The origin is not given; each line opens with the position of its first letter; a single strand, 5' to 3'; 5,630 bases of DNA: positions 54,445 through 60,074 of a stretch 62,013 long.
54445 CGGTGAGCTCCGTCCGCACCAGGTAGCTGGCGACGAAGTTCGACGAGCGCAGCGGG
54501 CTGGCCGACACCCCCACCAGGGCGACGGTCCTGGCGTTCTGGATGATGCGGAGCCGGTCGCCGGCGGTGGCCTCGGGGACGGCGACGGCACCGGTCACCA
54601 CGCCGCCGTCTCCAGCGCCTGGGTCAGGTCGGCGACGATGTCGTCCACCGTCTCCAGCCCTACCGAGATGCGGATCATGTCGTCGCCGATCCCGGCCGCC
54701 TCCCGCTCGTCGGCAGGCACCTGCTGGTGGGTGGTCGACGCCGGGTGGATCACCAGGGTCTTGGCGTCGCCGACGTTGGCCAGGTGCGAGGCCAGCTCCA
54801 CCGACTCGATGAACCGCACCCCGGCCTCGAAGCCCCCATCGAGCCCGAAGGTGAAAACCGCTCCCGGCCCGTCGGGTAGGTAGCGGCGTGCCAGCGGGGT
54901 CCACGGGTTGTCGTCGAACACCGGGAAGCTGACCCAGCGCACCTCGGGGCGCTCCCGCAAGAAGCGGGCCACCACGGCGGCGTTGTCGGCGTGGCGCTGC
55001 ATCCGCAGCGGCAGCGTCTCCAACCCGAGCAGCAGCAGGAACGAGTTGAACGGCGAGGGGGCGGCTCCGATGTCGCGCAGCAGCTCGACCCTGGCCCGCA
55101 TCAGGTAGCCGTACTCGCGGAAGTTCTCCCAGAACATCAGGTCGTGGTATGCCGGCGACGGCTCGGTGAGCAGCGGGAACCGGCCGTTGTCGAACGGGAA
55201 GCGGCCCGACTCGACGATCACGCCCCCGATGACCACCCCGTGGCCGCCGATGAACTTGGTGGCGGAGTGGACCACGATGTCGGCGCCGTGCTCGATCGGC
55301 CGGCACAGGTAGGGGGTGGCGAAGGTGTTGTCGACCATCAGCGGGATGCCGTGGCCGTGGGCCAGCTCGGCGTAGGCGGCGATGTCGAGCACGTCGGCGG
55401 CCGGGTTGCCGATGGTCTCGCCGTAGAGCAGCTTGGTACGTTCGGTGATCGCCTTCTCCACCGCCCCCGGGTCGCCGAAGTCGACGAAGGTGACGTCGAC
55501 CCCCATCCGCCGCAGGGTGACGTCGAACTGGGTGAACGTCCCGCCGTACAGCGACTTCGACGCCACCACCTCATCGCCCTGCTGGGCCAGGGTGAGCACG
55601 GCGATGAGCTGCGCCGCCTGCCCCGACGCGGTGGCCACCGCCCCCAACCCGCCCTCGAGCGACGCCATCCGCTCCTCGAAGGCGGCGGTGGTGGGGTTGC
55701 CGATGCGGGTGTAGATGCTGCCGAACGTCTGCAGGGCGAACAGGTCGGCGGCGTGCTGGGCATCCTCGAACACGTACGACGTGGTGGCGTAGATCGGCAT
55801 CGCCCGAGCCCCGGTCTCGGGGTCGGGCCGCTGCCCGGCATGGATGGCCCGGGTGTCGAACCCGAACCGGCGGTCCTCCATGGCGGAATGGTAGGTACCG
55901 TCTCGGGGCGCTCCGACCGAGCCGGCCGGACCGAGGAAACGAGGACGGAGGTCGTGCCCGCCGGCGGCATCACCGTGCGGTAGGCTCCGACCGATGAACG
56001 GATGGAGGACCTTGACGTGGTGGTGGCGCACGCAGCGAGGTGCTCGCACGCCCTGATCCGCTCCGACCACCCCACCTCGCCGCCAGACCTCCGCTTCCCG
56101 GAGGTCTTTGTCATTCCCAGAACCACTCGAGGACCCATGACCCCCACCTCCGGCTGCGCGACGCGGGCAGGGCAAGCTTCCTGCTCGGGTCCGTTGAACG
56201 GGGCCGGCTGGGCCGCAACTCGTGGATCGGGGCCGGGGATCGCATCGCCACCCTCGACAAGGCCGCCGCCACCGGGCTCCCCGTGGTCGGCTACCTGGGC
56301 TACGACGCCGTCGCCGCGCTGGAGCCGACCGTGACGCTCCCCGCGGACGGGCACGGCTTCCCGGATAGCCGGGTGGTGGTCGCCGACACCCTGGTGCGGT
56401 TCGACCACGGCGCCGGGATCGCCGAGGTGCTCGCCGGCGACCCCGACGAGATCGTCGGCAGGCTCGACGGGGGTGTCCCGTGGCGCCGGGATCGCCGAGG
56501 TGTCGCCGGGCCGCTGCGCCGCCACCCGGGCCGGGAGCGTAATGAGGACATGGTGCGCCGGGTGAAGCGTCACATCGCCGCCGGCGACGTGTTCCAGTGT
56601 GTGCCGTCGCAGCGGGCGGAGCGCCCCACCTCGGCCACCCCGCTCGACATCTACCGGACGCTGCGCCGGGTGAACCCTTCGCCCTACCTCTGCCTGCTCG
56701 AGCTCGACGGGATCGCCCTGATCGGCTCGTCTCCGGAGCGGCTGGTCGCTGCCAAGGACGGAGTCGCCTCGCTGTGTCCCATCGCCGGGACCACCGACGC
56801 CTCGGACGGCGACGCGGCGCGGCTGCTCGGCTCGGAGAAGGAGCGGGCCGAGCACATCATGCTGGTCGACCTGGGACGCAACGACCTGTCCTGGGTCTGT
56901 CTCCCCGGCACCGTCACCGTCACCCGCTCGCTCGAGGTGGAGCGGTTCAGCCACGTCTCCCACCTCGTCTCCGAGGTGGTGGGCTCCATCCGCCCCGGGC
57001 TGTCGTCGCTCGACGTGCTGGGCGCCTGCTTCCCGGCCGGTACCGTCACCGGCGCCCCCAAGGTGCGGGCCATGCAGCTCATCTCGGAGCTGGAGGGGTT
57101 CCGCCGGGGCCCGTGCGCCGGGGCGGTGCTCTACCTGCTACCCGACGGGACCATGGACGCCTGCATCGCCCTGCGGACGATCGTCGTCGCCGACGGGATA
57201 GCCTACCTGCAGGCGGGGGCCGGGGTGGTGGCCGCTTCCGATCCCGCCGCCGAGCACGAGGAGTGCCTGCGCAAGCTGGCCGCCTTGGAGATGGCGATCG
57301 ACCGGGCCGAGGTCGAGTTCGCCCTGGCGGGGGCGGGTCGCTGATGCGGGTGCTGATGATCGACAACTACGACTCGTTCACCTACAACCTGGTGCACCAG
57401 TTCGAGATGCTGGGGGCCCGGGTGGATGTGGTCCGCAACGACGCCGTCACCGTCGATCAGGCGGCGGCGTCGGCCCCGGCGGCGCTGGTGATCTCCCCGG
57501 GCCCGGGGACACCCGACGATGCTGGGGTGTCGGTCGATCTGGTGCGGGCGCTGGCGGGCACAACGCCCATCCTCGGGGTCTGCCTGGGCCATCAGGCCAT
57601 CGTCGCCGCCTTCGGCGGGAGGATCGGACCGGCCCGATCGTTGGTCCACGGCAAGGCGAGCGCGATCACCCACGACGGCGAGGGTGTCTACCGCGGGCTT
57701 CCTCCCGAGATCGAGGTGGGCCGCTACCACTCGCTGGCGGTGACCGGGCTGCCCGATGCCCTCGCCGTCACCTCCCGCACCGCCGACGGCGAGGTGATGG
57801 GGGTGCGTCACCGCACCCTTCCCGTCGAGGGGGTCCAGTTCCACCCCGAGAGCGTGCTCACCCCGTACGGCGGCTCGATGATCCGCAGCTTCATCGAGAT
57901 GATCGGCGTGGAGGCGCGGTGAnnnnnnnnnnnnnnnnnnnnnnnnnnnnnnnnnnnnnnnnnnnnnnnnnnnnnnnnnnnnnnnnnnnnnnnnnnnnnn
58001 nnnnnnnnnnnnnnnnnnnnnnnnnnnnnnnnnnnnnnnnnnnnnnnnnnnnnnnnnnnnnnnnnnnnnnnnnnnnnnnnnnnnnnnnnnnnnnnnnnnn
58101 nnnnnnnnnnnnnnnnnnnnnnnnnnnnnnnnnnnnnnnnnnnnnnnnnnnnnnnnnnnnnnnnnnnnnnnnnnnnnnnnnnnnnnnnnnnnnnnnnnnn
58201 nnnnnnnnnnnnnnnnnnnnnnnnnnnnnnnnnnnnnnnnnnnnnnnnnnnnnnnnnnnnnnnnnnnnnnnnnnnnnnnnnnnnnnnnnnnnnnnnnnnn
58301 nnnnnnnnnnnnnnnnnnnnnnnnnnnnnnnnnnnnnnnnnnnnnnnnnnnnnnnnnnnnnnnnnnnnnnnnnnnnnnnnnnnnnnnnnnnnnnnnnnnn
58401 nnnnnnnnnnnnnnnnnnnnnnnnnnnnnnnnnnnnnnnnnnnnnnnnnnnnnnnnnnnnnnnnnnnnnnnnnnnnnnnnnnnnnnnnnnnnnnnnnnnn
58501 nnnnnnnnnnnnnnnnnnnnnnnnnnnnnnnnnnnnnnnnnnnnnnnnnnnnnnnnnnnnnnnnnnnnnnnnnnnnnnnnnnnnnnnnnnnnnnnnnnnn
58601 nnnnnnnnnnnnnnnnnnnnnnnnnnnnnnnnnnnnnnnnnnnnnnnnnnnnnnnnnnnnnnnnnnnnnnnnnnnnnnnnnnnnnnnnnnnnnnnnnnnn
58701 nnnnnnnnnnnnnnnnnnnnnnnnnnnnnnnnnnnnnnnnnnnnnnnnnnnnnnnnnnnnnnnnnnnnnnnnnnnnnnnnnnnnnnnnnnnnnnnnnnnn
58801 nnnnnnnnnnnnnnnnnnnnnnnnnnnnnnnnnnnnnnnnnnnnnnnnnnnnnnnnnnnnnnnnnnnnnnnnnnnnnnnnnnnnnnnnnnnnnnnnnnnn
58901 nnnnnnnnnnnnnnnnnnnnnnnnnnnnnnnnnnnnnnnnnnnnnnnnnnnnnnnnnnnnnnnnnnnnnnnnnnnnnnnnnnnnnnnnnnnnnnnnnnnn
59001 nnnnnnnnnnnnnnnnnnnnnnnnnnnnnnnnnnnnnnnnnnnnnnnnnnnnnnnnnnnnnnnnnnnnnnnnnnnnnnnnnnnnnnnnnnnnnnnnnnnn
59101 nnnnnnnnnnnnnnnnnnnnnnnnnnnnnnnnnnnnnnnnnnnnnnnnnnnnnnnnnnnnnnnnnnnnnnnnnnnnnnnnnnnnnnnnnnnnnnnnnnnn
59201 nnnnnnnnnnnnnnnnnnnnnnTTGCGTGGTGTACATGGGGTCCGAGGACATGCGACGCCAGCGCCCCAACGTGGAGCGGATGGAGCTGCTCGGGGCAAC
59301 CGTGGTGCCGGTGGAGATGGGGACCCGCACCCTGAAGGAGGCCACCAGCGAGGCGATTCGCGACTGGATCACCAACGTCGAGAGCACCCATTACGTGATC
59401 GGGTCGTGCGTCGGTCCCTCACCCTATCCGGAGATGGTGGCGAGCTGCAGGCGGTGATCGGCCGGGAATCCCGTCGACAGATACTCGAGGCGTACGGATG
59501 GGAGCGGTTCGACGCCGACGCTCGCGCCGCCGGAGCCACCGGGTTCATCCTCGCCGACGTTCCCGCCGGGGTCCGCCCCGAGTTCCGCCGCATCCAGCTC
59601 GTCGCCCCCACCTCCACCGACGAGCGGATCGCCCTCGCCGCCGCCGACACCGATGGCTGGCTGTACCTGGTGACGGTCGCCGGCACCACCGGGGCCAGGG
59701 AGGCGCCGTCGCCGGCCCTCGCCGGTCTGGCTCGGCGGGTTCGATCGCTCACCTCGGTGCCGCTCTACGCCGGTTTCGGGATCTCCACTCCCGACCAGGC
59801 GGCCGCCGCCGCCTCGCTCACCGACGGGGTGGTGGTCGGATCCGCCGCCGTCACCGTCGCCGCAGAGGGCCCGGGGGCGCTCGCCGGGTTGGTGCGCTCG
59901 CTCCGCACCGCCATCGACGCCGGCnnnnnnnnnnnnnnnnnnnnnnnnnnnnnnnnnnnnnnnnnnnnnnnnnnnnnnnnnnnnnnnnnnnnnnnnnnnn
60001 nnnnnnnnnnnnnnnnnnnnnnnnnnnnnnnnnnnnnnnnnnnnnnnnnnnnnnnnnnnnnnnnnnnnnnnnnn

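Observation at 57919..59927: Decayed trp operon: two large internal deletions create trpD'-'trpC-trpF and trpB'-'trpA chimeras, plus local frameshifts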

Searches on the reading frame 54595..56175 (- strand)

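Call 6: search_protein_families(library=pfam, proteins=[window:54595-56175:-], max_evalue=0.01)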
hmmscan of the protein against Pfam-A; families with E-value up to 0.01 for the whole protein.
window:54595-56175:- (526 aa): 6 families
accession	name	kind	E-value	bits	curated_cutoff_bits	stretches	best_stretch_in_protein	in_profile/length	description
PF01053.26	Cys_Met_Meta_PP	-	7.6e-132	439.9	27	1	107-522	1-381/381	Cys/Met metabolism PLP-dependent enzyme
PF01041.23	DegT_DnrJ_EryC1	-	1.3e-09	38.2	19.8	1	161-284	24-147/360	DegT/DnrJ/EryC1/StrS aminotransferase family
PF00155.27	Aminotran_1_2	-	1.9e-08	34.3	19.7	1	155-319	35-231/361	Aminotransferase class I and II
PF01212.27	Beta_elim_lyase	-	3.9e-05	23.6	27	1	159-322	30-211/288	Beta-eliminating lyase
PF00266.25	Aminotran_5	-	9.5e-05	22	21.5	1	187-314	73-208/371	Aminotransferase class-V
PF02347.22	GDC-P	-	0.0095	15.3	26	0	181-308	136-259/429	Glycine cleavage system P-protein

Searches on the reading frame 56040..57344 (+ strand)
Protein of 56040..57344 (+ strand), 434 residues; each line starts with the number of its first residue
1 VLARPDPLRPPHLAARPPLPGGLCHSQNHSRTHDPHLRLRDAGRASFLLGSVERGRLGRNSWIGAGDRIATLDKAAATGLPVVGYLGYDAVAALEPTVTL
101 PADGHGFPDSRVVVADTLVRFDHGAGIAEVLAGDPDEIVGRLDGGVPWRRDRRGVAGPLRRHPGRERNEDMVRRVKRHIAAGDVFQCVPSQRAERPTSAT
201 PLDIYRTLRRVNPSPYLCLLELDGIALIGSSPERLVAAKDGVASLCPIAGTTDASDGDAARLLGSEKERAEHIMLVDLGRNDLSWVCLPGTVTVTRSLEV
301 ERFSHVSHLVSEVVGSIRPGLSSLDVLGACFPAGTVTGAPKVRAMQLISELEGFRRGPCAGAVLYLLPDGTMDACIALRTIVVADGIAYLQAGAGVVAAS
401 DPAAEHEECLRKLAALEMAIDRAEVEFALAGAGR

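Call 6: search_protein_families(library=pfam, proteins=[window:56040-57341:+], max_evalue=0.01)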
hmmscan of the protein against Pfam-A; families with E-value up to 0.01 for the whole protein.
window:56040-57341:+ (434 aa): 2 families
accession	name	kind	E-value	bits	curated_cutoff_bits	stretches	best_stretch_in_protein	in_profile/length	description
PF00425.24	Chorismate_bind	-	1.4e-75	254.7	27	1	168-412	5-257/257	chorismate binding enzyme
PF04715.19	Anth_synt_I_N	-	2.8e-08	34.6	23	1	82-123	92-133/140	Anthranilate synthase component I, N terminal region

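Call 7: search_protein_families(library=ncbifam, proteins=[window:56040-57341:+], max_evalue=0.01)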
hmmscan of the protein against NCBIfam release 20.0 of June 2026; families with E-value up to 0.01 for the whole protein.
window:56040-57341:+ (434 aa): 26 families (the best 25 are shown)
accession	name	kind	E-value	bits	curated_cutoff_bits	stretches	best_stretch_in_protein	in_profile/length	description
TIGR00564.1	trpE_most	equivalog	1e-110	370.9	517.7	2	166-420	194-454/455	anthranilate synthase component I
NF010086.0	PRK13571.1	equivalog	2.3e-99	333.2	693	2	165-424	230-501/510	anthranilate synthase component I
TIGR01820.1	TrpE-arch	equivalog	3.4e-96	323.3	512.05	1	77-421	97-449/449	anthranilate synthase component I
TIGR01824.1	PabB-clade2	equivalog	1e-82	278.3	408.55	1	82-416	3-355/355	aminodeoxychorismate synthase, component I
NF010079.0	PRK13564.1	equivalog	5.5e-77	259.7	471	1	169-424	247-515/521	anthranilate synthase component 1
NF006563.0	PRK09070.1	equivalog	1.7e-75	254.4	514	1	84-416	96-440/447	aminodeoxychorismate synthase component I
NF010089.0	PRK13574.1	equivalog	1.2e-74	251.8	527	1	82-420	82-418/421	anthranilate synthase component I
NF010087.0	PRK13572.1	equivalog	5.3e-73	246.1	580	1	82-421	90-432/435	anthranilate synthase component I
NF004610.0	PRK05940.1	equivalog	1.2e-69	235.3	568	1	83-423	105-462/467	anthranilate synthase component I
TIGR00553.1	pabB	equivalog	1.5e-68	231.4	328.4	1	83-414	2-327/329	aminodeoxychorismate synthase component I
TIGR00565.1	trpE_proteo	equivalog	3.4e-67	227.5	494.65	1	169-423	229-496/498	anthranilate synthase component I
NF010081.0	PRK13566.1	equivalog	8.5e-59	199.5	645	1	81-424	158-511/729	anthranilate synthase component I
NF004530.0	PRK05877.1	equivalog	1.9e-56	192.1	383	1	70-422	69-417/425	aminodeoxychorismate synthase component I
NF010082.0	PRK13567.1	equivalog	8.2e-56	189.6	576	1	167-412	202-459/468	anthranilate synthase component I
NF005698.0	PRK07508.1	equivalog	4.5e-55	186.7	452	1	166-413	117-372/383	aminodeoxychorismate synthase component I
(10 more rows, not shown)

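Call 38: find_encoding_contigs(protein=window:56040-57344:+, flank=10000, max_places=10)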
Protein window:56040-57344:+ (434 aa): 1 contig read that carries it; 1 place shown.
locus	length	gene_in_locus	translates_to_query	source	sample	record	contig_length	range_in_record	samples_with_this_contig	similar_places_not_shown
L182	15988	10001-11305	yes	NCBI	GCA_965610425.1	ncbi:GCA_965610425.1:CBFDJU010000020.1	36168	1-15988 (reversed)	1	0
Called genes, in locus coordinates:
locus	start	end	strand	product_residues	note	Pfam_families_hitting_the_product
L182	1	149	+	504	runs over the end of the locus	PF00171:Aldedh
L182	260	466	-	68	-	-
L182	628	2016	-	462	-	PF11376:DUF3179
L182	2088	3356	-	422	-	PF01595:CNNM, PF00571:CBS, PF03471:CorC_HlyC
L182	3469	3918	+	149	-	PF20432:Xre-like-HTH, PF09722:Xre_MbcA_ParS_C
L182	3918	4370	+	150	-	PF08808:RES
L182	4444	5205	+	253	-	PF00106:adh_short, PF08659:KR (weak), PF13561:adh_short_C2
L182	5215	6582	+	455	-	PF01979:Amidohydro_1, PF07969:Amidohydro_3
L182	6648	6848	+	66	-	PF18993:Rv0078B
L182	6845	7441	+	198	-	PF08843:AbiEii (weak)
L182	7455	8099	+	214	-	PF01128:IspD, PF12804:NTP_transf_3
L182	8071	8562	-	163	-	PF13380:CoA_binding_2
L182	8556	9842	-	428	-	PF01053:Cys_Met_Meta_PP, PF00155:Aminotran_1_2, PF01041:DegT_DnrJ_EryC1, PF01212:Beta_elim_lyase (faint)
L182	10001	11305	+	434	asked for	PF04715: (weak), PF00425:Chorismate_bind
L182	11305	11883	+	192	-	PF00117:GATase, PF07722:Peptidase_C26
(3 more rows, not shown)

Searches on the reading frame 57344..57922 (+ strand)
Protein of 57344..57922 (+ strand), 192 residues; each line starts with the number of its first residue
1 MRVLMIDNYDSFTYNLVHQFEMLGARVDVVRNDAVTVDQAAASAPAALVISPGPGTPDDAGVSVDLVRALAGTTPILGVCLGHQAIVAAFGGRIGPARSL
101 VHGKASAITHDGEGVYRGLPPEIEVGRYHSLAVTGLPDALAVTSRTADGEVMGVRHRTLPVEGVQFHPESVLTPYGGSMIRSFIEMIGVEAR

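Call 6: search_protein_families(library=pfam, proteins=[window:57344-57919:+], max_evalue=0.01)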
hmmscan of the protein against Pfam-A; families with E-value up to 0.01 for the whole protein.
window:57344-57919:+ (192 aa): 2 families
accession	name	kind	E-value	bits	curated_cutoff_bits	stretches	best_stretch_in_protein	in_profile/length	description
PF00117.34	GATase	-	1.3e-55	188.5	22.8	1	4-184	1-187/190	Glutamine amidotransferase class-I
PF07722.19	Peptidase_C26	-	1.2e-12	48.5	20.5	1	68-169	100-219/219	Peptidase C26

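Call 7: search_protein_families(library=ncbifam, proteins=[window:57344-57919:+], max_evalue=0.01)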
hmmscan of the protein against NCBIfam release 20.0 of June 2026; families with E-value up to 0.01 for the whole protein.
window:57344-57919:+ (192 aa): 28 families (the best 25 are shown)
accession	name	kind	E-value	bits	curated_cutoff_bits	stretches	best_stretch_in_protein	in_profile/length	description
NF011201.0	PRK14607.1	equivalog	1.4e-77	261.6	670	1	2-186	1-188/534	bifunctional anthranilate synthase component II/anthranilate phosphoribosyltransferase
NF005849.0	PRK07765.1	equivalog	2.5e-68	229.6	308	1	1-190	1-195/219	aminodeoxychorismate/anthranilate synthase component II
NF005799.0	PRK07649.1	equivalog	5.1e-68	228.5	327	1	3-186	2-187/195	aminodeoxychorismate/anthranilate synthase component II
NF005946.0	PRK08007.1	equivalog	3.3e-65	219.1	332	1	3-185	2-186/187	aminodeoxychorismate synthase component 2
TIGR00566.1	trpG_papA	subfamily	1.5e-63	214.1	121.05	1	3-185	2-191/192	glutamine amidotransferase of anthranilate synthase or aminodeoxychorismate synthase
NF006462.0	PRK08857.1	equivalog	1.8e-62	210.4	345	1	3-185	2-191/193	aminodeoxychorismate/anthranilate synthase component II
NF005271.0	PRK06774.1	equivalog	4.9e-62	208.7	340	1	3-184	2-189/191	aminodeoxychorismate synthase component II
NF041322.1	Anth_synII_Halo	equivalog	5.2e-60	202.4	320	1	5-186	1-189/190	anthranilate synthase component II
NF007073.0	PRK09522.1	equivalog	2.4e-49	168.7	738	1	3-180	4-183/531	bifunctional anthranilate synthase glutamate amidotransferase component TrpG/anthranilate phosphoribosyltransferase TrpD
NF010081.0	PRK13566.1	equivalog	3e-48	164.6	645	1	1-180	529-713/729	anthranilate synthase component I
TIGR01815.1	TrpE-clade3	equivalog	3.6e-43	147.6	739.15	1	2-180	518-698/717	anthranilate synthase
NF005367.0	PRK06895.1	equivalog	2e-40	138.7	265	1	1-185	2-187/190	anthranilate synthase component II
NF004169.0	PRK05637.1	equivalog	7.7e-38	130.2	332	1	2-185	4-204/210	anthranilate synthase component II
TIGR01823.1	PabB-fungal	equivalog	2.6e-29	102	442.55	1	2-186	7-203/742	aminodeoxychorismate synthase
NF001975.0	PRK00758.1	equivalog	2.3e-28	99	198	1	1-187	2-182/185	GMP synthase subunit A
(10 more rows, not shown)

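Call 8: find_encoding_contigs(protein=window:57344-57922:+, flank=10000, max_places=10)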
Protein window:57344-57922:+ (192 aa): 3 contigs read that carry it; 3 places shown.
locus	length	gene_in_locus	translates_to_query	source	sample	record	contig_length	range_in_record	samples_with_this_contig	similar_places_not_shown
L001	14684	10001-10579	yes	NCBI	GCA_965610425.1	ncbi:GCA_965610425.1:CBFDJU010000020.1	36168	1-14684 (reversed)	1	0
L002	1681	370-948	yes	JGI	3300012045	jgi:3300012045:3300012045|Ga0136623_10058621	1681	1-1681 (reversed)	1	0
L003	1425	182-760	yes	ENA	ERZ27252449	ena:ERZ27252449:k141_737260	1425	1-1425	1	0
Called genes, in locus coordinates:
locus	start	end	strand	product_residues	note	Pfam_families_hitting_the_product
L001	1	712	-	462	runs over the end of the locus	PF11376:DUF3179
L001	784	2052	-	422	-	PF01595:CNNM, PF00571:CBS, PF03471:CorC_HlyC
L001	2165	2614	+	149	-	PF20432:Xre-like-HTH, PF09722:Xre_MbcA_ParS_C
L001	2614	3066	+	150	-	PF08808:RES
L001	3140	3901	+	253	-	PF00106:adh_short, PF08659:KR (weak), PF13561:adh_short_C2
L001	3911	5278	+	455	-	PF01979:Amidohydro_1, PF07969:Amidohydro_3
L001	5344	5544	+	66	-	PF18993:Rv0078B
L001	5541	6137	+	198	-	PF08843:AbiEii (weak)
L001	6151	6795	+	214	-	PF01128:IspD, PF12804:NTP_transf_3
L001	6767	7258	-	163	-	PF13380:CoA_binding_2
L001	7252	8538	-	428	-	PF01053:Cys_Met_Meta_PP, PF00155:Aminotran_1_2, PF01041:DegT_DnrJ_EryC1, PF01212:Beta_elim_lyase (faint)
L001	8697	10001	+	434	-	PF04715: (weak), PF00425:Chorismate_bind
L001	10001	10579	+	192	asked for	PF00117:GATase, PF07722:Peptidase_C26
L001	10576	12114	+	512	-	PF02885:Glycos_trans_3N, PF00591:Glycos_transf_3, PF00697:PRAI (faint), PF00291:PALP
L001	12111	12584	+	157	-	PF00290:Trp_syntA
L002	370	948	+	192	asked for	PF00117:GATase, PF07722:Peptidase_C26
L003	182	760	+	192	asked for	PF00117:GATase, PF07722:Peptidase_C26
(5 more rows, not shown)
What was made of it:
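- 57344..57922 (+): trpG, intact at 192 aa. It is the only undamaged structural gene. The protein is identical in four decayed-allele assemblies (call 8).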

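Call 37: find_related_loci(query=window:57344-57919:+, collection=metagenome_contigs, flank=10000)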
Query window:57344-57919:+ (192 aa) in metagenome_contigs; peptide patterns used: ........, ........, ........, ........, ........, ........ (x = any residue, [..] = any of these).
600 stretches matched a pattern (row limit reached: there are more); 575 encode a relative of the query (tblastn E <= 1e-3); the best 80 are kept; 80 distinct loci.
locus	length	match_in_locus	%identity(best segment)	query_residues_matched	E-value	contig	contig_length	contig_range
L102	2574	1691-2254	71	1-188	2e-88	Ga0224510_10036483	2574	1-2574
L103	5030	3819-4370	71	1-184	2e-85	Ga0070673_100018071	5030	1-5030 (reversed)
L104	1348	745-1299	71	1-185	4e-90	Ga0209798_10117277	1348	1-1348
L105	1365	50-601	71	1-184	4e-90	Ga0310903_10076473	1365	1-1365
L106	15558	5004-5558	69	1-185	2e-81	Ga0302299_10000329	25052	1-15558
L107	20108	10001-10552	66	1-184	2e-78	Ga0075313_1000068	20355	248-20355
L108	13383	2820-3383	64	2-187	1e-75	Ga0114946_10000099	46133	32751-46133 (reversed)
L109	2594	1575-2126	63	3-186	3e-76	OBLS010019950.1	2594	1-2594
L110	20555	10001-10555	61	3-185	2e-73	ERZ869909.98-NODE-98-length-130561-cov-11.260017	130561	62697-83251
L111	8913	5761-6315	63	2-184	2e-73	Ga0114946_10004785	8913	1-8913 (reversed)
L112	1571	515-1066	60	3-184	3e-76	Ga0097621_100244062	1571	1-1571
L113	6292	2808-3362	61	3-185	5e-72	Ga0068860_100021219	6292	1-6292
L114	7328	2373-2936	60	3-188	2e-71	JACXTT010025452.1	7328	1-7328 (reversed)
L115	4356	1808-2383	59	3-192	7e-71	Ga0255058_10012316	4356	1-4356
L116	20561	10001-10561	59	1-185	8e-71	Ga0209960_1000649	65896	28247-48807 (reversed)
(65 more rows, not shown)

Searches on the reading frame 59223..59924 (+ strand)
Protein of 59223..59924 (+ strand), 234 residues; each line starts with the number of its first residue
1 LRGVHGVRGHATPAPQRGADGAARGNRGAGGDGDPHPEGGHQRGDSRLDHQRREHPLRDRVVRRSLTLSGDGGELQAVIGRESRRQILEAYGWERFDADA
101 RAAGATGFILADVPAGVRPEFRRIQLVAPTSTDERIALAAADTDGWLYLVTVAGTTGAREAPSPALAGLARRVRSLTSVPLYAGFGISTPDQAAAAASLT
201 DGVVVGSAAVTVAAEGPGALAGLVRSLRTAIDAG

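Call 6: search_protein_families(library=pfam, proteins=[window:59223-59924:+], max_evalue=0.01)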
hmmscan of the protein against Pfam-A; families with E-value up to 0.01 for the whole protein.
window:59223-59924:+ (234 aa): 1 family
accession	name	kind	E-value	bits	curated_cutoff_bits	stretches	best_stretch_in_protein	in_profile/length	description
PF00290.26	Trp_syntA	-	3.9e-29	101.8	27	1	90-214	101-234/259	Tryptophan synthase alpha chain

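Call 7: search_protein_families(library=ncbifam, proteins=[window:59223-59924:+], max_evalue=0.01)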
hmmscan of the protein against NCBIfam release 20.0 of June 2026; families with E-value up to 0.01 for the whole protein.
window:59223-59924:+ (234 aa): 2 families
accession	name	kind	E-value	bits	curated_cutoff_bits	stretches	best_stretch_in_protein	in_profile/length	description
TIGR00262.1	trpA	equivalog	4.6e-23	81.4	102.35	1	90-215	101-236/256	tryptophan synthase subunit alpha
NF009621.0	PRK13125.1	equivalog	0.00021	20.7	234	1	130-231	139-240/244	tryptophan synthase subunit alpha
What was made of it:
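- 59491..59927 (+): 'trpA: codons ~88-235 with the native stop. It differs from the intact allele by a one-codon indel just before the stop. TIGR00262 positions 101-236 of 256, 81 bits against a cut-off of 102 (call 7).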
